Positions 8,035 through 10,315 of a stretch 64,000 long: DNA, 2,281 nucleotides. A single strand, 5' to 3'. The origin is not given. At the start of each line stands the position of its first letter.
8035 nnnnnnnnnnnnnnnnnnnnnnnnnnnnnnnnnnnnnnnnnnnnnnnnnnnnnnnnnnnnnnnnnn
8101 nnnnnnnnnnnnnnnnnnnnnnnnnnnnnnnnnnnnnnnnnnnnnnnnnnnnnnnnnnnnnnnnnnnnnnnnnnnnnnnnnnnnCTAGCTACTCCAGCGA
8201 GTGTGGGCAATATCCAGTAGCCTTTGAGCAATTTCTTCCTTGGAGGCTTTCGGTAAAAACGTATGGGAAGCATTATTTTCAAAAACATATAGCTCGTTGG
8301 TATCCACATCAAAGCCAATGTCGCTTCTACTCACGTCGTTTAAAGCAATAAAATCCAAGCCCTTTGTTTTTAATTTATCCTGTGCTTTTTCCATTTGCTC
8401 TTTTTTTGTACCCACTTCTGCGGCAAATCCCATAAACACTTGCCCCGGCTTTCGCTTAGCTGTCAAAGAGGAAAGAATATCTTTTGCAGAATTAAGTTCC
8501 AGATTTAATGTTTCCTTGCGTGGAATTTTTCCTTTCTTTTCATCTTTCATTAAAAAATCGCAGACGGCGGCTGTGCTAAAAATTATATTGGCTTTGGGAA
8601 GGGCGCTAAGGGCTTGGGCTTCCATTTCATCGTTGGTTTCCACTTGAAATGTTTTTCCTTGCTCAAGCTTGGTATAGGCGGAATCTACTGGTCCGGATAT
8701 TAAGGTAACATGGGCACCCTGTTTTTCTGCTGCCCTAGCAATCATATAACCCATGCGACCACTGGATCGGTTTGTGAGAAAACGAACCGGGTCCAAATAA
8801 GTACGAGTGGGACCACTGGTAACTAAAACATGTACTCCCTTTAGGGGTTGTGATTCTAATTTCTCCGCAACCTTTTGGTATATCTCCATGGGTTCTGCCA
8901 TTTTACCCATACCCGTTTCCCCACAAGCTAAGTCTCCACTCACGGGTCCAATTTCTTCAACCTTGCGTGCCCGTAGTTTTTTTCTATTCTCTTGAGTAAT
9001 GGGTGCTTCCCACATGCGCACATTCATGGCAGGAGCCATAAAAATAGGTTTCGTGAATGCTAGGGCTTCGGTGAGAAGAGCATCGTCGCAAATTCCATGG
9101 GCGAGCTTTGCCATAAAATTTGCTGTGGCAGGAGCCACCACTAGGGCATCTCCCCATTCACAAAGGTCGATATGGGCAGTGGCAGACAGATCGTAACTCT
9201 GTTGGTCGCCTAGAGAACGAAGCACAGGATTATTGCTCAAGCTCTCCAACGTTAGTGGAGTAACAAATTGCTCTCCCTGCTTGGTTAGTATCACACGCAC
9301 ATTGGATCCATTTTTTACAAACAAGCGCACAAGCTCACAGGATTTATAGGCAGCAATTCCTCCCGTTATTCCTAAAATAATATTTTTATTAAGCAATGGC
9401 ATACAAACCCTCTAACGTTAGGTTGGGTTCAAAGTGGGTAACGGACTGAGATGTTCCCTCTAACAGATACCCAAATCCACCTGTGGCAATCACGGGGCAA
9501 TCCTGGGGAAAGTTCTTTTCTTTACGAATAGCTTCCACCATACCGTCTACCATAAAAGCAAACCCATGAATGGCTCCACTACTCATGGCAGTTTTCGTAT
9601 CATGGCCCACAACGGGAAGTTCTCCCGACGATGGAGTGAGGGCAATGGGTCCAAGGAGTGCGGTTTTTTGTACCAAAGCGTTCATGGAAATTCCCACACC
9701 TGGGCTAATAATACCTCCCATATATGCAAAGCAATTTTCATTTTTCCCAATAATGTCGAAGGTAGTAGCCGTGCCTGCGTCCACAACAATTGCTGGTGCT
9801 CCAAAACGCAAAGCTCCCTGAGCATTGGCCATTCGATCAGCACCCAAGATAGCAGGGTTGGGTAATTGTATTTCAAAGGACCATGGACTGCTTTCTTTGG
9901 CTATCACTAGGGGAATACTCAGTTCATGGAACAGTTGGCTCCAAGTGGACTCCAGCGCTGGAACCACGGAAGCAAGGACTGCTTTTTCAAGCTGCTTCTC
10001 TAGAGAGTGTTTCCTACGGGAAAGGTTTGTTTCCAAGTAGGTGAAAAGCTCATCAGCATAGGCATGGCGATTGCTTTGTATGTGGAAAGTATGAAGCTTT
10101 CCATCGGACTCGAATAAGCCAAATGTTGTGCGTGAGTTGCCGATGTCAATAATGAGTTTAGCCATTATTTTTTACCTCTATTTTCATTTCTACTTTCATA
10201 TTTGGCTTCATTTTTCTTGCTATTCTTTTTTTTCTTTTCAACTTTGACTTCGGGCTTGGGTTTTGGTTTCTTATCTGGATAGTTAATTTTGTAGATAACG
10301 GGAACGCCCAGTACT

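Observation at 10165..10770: Secreted Lys-rich protein with a G8/C8 homopolymer tract embedded inside the pan/coa operon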

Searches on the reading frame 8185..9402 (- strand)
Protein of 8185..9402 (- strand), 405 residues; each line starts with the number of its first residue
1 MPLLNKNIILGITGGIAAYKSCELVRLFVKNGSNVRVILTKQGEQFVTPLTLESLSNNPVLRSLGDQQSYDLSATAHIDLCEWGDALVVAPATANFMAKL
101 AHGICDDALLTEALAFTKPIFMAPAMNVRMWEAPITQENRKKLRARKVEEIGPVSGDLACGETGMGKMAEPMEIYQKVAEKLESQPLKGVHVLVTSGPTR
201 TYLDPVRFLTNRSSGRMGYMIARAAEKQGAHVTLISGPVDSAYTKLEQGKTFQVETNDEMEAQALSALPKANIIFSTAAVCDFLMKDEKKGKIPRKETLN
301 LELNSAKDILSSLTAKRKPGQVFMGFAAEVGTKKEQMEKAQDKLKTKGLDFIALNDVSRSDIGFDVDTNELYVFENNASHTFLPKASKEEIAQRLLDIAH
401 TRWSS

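Call 4: search_protein_families(library=pfam, proteins=[window:8185-9402:-], max_evalue=0.01)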
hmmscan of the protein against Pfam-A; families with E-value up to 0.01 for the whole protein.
window:8185-9402:- (405 aa): 2 families
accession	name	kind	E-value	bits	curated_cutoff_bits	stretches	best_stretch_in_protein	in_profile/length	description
PF04127.22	DFP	-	5.9e-58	196.2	22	1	187-373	1-185/186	DNA/pantothenate metabolism flavoprotein C-terminal domain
PF02441.25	Flavoprotein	-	1.8e-33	115.9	22.7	1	6-181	1-161/162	Flavoprotein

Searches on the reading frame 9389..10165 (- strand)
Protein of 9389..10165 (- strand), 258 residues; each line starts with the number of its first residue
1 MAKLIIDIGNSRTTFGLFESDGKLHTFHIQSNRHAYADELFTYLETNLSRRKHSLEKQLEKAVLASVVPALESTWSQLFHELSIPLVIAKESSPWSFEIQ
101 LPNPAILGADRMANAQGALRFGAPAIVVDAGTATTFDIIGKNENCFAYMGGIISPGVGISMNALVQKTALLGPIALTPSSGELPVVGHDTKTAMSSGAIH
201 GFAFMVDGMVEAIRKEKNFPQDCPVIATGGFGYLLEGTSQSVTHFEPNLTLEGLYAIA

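Call 4: search_protein_families(library=pfam, proteins=[window:9389-10165:-], max_evalue=0.01)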
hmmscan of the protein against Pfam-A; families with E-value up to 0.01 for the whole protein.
window:9389-10165:- (258 aa): 1 family
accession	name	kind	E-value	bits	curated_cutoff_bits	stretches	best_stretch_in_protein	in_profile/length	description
PF03309.20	Pan_kinase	-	1.1e-50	172.8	24.7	1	4-211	2-204/205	Type III pantothenate kinase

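Call 67: search_protein_families(library=ncbifam, proteins=[window:9389-10165:-], max_evalue=0.00001)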
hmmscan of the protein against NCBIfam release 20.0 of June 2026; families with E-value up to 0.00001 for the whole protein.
window:9389-10165:- (258 aa): 28 families (the best 25 are shown)
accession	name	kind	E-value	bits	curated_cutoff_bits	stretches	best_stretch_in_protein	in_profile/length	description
NF009848.0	PRK13318.1-6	equivalog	7.3e-58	195.9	248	1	3-257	2-250/256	type III pantothenate kinase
NF009855.0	PRK13321.1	equivalog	6.6e-57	192.7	233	1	4-257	3-250/256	type III pantothenate kinase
NF009844.0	PRK13318.1-2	equivalog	2.4e-53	180.9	331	1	4-257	3-250/259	type III pantothenate kinase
TIGR00671.1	baf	subfamily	1.5e-47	162.4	58.2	1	4-255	2-239/243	type III pantothenate kinase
NF009845.0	PRK13318.1-3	equivalog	1.2e-43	149.2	358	1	4-255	3-248/258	type III pantothenate kinase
NF009847.0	PRK13318.1-5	equivalog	3.6e-43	147.7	381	1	4-257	3-250/256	type III pantothenate kinase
NF009843.0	PRK13318.1-1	equivalog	3.8e-40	137.8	426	1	4-257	3-249/259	type III pantothenate kinase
NF009849.0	PRK13320.1-1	equivalog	2.5e-32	112.2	354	1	4-244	11-246/267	type III pantothenate kinase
NF009853.0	PRK13320.1-5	equivalog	3.4e-30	105.3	287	1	3-257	2-236/243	type III pantothenate kinase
NF009850.0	PRK13320.1-2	equivalog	1.9e-29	103.1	321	1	3-257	2-233/241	type III pantothenate kinase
NF009852.0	PRK13320.1-4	equivalog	1.7e-28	99.7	439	1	2-246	14-253/270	pantothenate kinase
NF009846.0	PRK13318.1-4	equivalog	2.1e-27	96.1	432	1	4-257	3-249/255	type III pantothenate kinase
NF009871.0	PRK13331.1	equivalog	6.4e-26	91.1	251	1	3-257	9-246/253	pantothenate kinase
NF009854.0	PRK13320.1-6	equivalog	1e-23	84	414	1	3-257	2-235/243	type III pantothenate kinase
NF009860.0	PRK13322.1-5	equivalog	7.9e-23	81.5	288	1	3-255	2-241/248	pantothenate kinase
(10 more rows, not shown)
